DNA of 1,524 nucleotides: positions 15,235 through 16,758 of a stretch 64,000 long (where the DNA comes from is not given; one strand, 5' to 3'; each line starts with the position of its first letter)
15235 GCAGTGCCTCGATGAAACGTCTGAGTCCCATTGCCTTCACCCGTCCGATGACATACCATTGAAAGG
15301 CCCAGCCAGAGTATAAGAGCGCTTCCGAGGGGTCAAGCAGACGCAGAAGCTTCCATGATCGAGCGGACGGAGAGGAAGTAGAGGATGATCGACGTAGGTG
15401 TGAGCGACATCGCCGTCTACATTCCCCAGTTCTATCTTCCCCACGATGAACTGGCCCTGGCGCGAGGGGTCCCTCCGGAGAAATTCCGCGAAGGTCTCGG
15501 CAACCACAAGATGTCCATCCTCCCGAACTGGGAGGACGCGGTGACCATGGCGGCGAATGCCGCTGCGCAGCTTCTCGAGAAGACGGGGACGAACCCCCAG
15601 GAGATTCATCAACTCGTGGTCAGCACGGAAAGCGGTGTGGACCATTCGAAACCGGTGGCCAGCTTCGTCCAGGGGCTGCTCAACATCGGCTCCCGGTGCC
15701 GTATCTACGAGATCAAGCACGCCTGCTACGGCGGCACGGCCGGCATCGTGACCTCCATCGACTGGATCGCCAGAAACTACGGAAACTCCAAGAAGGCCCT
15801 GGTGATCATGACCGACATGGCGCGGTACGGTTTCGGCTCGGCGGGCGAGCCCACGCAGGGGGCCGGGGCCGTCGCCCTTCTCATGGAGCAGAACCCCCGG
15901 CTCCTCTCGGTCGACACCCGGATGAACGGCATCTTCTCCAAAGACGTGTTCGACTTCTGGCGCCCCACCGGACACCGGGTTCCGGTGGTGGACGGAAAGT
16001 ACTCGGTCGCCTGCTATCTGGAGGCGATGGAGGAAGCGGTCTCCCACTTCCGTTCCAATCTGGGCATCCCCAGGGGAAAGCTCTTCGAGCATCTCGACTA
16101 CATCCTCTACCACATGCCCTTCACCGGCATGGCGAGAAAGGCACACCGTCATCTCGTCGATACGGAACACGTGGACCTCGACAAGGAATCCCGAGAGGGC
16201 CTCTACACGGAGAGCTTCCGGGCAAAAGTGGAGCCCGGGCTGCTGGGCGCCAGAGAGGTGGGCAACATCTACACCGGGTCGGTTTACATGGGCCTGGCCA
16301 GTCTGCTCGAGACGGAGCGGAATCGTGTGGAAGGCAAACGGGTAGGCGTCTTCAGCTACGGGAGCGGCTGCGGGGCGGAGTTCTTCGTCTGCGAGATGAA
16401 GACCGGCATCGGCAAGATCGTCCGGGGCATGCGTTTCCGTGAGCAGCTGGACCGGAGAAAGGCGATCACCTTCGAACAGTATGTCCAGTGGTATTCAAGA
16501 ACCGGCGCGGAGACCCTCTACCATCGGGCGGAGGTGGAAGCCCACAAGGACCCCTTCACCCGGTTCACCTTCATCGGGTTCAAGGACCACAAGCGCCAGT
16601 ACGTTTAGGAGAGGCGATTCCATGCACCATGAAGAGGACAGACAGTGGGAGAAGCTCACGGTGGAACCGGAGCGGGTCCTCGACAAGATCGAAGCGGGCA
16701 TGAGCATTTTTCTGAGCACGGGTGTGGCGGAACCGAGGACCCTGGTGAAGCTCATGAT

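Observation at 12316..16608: Archaeal-type mevalonate-pathway enzymes (two-subunit aconitase X + UbiD decarboxylase) divergent from a bacterial-type HMG-CoA synthase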

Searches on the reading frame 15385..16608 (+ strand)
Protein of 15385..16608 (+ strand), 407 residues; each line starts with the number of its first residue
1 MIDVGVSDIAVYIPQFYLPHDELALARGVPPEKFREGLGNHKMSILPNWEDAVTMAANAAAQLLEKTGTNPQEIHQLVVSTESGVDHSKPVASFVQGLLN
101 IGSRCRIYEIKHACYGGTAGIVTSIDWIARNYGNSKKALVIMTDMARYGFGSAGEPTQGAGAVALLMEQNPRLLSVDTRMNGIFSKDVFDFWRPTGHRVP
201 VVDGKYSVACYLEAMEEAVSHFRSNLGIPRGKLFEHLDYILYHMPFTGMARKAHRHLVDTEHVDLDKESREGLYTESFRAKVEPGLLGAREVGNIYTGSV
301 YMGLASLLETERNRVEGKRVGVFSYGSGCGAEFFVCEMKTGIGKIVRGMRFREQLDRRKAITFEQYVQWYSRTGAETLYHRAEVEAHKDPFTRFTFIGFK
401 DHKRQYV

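Call 3: search_protein_families(library=pfam, proteins=[window:15385-16608:+])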
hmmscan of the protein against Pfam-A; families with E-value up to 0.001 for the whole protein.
window:15385-16608:+ (407 aa): 2 families
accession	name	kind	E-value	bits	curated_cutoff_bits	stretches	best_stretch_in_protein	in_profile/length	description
PF08540.16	HMG_CoA_synt_C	-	2.2e-34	119.8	25.1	2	273-384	135-250/280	Hydroxymethylglutaryl-coenzyme A synthase C terminal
PF01154.23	HMG_CoA_synt_N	-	3.1e-26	92.7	25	1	3-168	4-170/174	Hydroxymethylglutaryl-coenzyme A synthase N terminal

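Call 4: search_protein_families(library=ncbifam, proteins=[window:15385-16608:+])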
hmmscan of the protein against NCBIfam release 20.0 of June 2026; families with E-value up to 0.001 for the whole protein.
window:15385-16608:+ (407 aa): 10 families
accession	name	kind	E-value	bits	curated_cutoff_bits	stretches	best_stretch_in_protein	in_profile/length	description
TIGR01835.1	HMG-CoA-S_prok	equivalog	4.8e-112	374.5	360.35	1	4-406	1-382/382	hydroxymethylglutaryl-CoA synthase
NF041302.1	HMG_CoAsyn_Halo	equivalog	4.8e-70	236.8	800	2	1-258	1-263/443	hydroxymethylglutaryl-CoA synthase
TIGR01833.1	HMG-CoA-S_euk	equivalog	1.8e-63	215.2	286.2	2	3-267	4-276/457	hydroxymethylglutaryl-CoA synthase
NF003274.0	PRK04262.1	equivalog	1.7e-39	135.8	244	1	4-369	3-340/347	hydroxymethylglutaryl-CoA synthase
TIGR00748.1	HMG_CoA_syn_Arc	equivalog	1.1e-29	103.8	353.35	1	4-368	2-338/345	hydroxymethylglutaryl-CoA synthase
NF006829.0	PRK09352.1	subfamily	1.2e-09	37.6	249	1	10-147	11-145/322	beta-ketoacyl-ACP synthase 3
NF006720.0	PRK09258.1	equivalog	1.7e-09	37.4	285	1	51-147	60-154/338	3-oxoacyl-ACP synthase III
NF005308.0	PRK06840.1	equivalog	4.9e-09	35.7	315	1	3-88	4-89/339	3-oxoacyl-ACP synthase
TIGR00747.1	fabH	subfamily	6e-08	32.1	292.1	1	41-145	40-141/322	beta-ketoacyl-ACP synthase III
NF005703.0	PRK07515.1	equivalog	0.00076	18.5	304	0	53-144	97-184/373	beta-ketoacyl-ACP synthase III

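Call 50: search_solved_structures(query=window:15385-16608:+, max_evalue=1e-20, show_alignments=1)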
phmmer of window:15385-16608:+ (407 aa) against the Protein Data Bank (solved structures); distinct sequences matched with E-value up to 1e-20: 22.
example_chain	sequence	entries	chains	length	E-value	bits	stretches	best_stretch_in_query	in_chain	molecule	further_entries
5hwq_A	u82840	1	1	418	2.8e-95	323.1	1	4-406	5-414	Hydroxymethylglutaryl-CoA synthase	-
5hwp_A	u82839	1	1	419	2.9e-95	323.1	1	4-406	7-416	Hydroxymethylglutaryl-CoA synthase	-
5hwo_A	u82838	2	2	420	2.9e-95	323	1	4-406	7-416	Hydroxymethylglutaryl-CoA synthase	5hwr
3v4n_A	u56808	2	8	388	4.9e-73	249.8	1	3-373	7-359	HMG-CoA synthase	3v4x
1x9e_A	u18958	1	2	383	7.9e-73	249.2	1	3-373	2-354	HMG-CoA synthase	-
1ysl_A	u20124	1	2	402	8.1e-73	249.1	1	3-373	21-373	HMG-CoA synthase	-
2hdb_A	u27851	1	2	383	2.8e-72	247.3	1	3-373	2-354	HMG-CoA synthase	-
1xpk_A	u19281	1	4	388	4.2e-68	233.6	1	3-389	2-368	3-hydroxy-3-methylglutaryl CoA synthase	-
1tvz_A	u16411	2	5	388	4.2e-68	233.6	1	3-389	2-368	3-hydroxy-3-methylglutaryl-CoA synthase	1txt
1xpl_A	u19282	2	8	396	5e-68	233.3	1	4-389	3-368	3-hydroxy-3-methylglutaryl CoA synthase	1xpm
3leh_A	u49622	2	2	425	1e-59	206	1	4-370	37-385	Putative hydroxymethylglutaryl-CoA synthase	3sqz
5kp5_A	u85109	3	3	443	1.2e-52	182.7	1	3-373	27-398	CurD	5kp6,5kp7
8s81_A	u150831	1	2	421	1.9e-52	182.1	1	3-382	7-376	HMG-CoA synthase-like protein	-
4yxq_A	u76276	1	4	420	1.8e-51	178.8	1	1-374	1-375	Polyketide biosynthesis 3-hydroxy-3-methylglutaryl-ACP synthase PksG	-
5kp8_A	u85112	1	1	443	2.9e-51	178.1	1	3-373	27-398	CurD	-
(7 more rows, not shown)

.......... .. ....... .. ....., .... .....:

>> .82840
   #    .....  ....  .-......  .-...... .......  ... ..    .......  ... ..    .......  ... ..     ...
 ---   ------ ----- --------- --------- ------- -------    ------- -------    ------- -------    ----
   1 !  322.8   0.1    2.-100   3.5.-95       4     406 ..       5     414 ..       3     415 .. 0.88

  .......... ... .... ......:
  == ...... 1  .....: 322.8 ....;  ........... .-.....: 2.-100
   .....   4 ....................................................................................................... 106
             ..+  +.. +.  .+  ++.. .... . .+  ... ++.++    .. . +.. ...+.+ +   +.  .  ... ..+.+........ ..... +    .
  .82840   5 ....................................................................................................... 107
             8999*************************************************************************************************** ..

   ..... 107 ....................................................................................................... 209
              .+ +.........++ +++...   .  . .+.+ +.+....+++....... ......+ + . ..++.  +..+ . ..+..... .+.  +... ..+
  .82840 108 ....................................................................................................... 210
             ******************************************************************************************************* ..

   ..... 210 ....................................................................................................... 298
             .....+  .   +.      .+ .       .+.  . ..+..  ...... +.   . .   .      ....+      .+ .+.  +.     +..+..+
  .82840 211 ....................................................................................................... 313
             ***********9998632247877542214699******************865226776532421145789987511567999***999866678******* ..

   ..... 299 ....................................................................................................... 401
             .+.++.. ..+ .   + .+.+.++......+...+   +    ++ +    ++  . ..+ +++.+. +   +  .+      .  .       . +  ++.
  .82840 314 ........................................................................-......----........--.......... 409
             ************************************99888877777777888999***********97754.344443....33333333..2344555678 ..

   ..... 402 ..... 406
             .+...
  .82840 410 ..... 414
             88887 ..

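Call 55: find_homologous_proteins(query=window:15385-16608:+, max_evalue=1e-30)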
Query window:15385-16608:+ (407 aa): 3064 proteins with E <= 1e-30 among 8000 candidates; the best 120 are listed.
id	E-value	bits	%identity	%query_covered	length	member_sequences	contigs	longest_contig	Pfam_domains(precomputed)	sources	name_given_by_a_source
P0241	3.7e-278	940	100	100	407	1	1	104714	PF08540.17,PF01154.23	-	-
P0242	1.5e-262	889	93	100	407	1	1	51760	PF08540.17,PF01154.23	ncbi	-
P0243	2.6e-261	885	93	100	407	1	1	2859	PF08540.17,PF01154.23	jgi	jgi:hydroxymethylglutaryl-CoA synthase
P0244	8.5e-260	880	92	100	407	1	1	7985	PF08540.17,PF01154.23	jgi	jgi:hydroxymethylglutaryl-CoA synthase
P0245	5.3e-259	877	91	100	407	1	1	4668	PF08540.17,PF01154.23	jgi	-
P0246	7.3e-259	877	92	100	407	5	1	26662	PF08540.17,PF01154.23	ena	-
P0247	1.9e-258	875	91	100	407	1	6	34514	PF08540.17,PF01154.23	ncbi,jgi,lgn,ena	jgi:hydroxymethylglutaryl-CoA synthase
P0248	5.0e-258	874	91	100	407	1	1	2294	PF08540.17,PF01154.23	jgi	-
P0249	3.0e-257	871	91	100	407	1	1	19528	PF08540.17,PF01154.23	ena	-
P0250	2.2e-256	869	90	100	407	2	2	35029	PF08540.17,PF01154.23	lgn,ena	-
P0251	2.2e-256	868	90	100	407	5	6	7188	PF08540.17,PF01154.23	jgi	jgi:hydroxymethylglutaryl-CoA synthase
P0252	1.1e-255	866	90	100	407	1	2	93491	PF08540.17,PF01154.23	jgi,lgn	-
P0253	1.1e-255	866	90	100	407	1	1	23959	PF08540.17,PF01154.23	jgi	-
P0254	6.3e-255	864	90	100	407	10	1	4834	PF08540.17,PF01154.23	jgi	jgi:hydroxymethylglutaryl-CoA synthase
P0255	1.4e-254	863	90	100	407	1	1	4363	PF08540.17,PF01154.23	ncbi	-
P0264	6.0e-224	762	79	100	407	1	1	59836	PF08540.17,PF01154.23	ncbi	-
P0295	3.7e-200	683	72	100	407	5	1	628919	PF08540.17,PF01154.23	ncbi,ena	-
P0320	3.3e-190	651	68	99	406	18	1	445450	PF08540.17,PF01154.23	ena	-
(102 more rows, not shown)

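Call 56: find_encoding_contigs(protein=P0264, flank=10000, max_places=1)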
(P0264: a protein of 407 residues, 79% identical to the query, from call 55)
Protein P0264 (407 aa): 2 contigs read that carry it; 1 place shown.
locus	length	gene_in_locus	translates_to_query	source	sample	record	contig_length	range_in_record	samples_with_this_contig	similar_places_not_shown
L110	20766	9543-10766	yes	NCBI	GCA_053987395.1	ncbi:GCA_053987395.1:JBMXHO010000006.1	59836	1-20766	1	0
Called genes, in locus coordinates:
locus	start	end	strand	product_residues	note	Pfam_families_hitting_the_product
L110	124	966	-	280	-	PF08659:KR (weak), PF13561:adh_short_C2, PF00106:adh_short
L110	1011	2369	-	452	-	PF14535:AMP-binding_C_2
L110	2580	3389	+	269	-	PF09918:DUF2148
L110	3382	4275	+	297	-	PF09918:DUF2148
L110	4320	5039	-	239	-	PF00440:TetR_N, PF17939:TetR_C_30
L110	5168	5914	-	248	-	PF02607:B12-binding_2, PF02310:B12-binding, PF01208:URO-D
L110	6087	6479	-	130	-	PF01989:AcnX_swivel_put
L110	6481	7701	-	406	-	PF04412:AcnX, PF28403:AcnX_2nd, PF28406:AcnX_3rd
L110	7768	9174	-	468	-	PF20695:UbiD_N, PF01977:UbiD, PF20696:UbiD_C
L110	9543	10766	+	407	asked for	PF01154:HMG_CoA_synt_N, PF08540:HMG_CoA_synt_C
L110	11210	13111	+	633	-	PF02550:AcetylCoA_hydro, PF13336:AcetylCoA_hyd_C, PF13302:Acetyltransf_3, PF00583:Acetyltransf_1, PF13508:Acetyltransf_7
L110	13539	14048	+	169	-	PF00582:Usp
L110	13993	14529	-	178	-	PF01980:TrmO_N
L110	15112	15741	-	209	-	PF05935:Arylsulfotrans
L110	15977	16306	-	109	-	PF00378:ECH_1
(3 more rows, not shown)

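Call 57: find_encoding_contigs(protein=P0295, flank=10000, max_places=1)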
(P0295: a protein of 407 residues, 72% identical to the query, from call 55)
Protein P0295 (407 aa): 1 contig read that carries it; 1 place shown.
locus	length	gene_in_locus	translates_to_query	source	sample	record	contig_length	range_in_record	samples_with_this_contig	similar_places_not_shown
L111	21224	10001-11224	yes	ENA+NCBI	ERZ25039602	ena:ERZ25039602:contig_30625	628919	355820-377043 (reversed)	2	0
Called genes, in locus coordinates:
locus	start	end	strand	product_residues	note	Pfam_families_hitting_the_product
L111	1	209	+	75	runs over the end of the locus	-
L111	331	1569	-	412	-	PF04389:Peptidase_M28 (weak), PF01546:Peptidase_M20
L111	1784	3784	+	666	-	PF00989:PAS, PF13188:PAS_8, PF08448:PAS_4, PF13426:PAS_9, PF00989:PAS, PF08447:PAS_3, PF02518:HATPase_c, PF00072:Response_reg, +3 more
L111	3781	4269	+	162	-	PF04306:DUF456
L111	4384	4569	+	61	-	-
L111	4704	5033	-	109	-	PF07883:Cupin_2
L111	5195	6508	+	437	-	PF07690:MFS_1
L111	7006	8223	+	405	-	PF00805:Pentapeptide, PF13576:Pentapeptide_3 (faint), PF25296:Decapeptide (faint), PF00805:Pentapeptide, PF13599:Pentapeptide_4, PF00805:Pentapeptide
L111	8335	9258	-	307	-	PF00294:PfkB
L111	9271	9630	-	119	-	-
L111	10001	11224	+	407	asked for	PF01154:HMG_CoA_synt_N, PF08540:HMG_CoA_synt_C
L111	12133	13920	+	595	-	-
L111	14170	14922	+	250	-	-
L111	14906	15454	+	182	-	-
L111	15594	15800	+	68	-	-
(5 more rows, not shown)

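Call 58: find_encoding_contigs(protein=P0320, flank=10000, max_places=1)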
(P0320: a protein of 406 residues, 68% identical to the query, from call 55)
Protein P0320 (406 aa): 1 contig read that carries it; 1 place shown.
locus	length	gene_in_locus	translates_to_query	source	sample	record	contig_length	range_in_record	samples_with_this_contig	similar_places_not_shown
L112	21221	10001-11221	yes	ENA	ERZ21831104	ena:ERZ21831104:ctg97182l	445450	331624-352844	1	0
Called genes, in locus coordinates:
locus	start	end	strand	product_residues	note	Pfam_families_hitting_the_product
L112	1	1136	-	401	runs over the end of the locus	PF13458:Peripla_BP_6, PF13433:Peripla_BP_5, PF01094:ANF_receptor (weak)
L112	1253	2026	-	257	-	PF00005:ABC_tran, PF13304:AAA_21 (faint)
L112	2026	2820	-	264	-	PF00005:ABC_tran, PF12399:BCA_ABC_TP_C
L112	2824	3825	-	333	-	PF02653:BPD_transp_2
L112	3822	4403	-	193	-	PF02653:BPD_transp_2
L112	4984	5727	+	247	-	PF00392:GntR, PF07702:UTRA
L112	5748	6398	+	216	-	PF02607:B12-binding_2, PF02310:B12-binding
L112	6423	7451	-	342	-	PF01012:ETF, PF00766:ETF_alpha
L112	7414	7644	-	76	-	PF00037:Fer4, PF12797:Fer4_2 (weak), PF12837:Fer4_6, PF13237:Fer4_10, PF14697:Fer4_21 (weak), PF12838:Fer4_7, PF13187:Fer4_9 (weak), PF25160:LdpA_Fe-S-bd (weak), +4 more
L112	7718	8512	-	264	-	PF01012:ETF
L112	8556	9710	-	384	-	PF02771:Acyl-CoA_dh_N, PF02770:Acyl-CoA_dh_M, PF00441:Acyl-CoA_dh_1, PF08028:Acyl-CoA_dh_2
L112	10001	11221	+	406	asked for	PF01154:HMG_CoA_synt_N, PF08540:HMG_CoA_synt_C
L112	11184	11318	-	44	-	-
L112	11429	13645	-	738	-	-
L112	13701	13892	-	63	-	PF13714:PEP_mutase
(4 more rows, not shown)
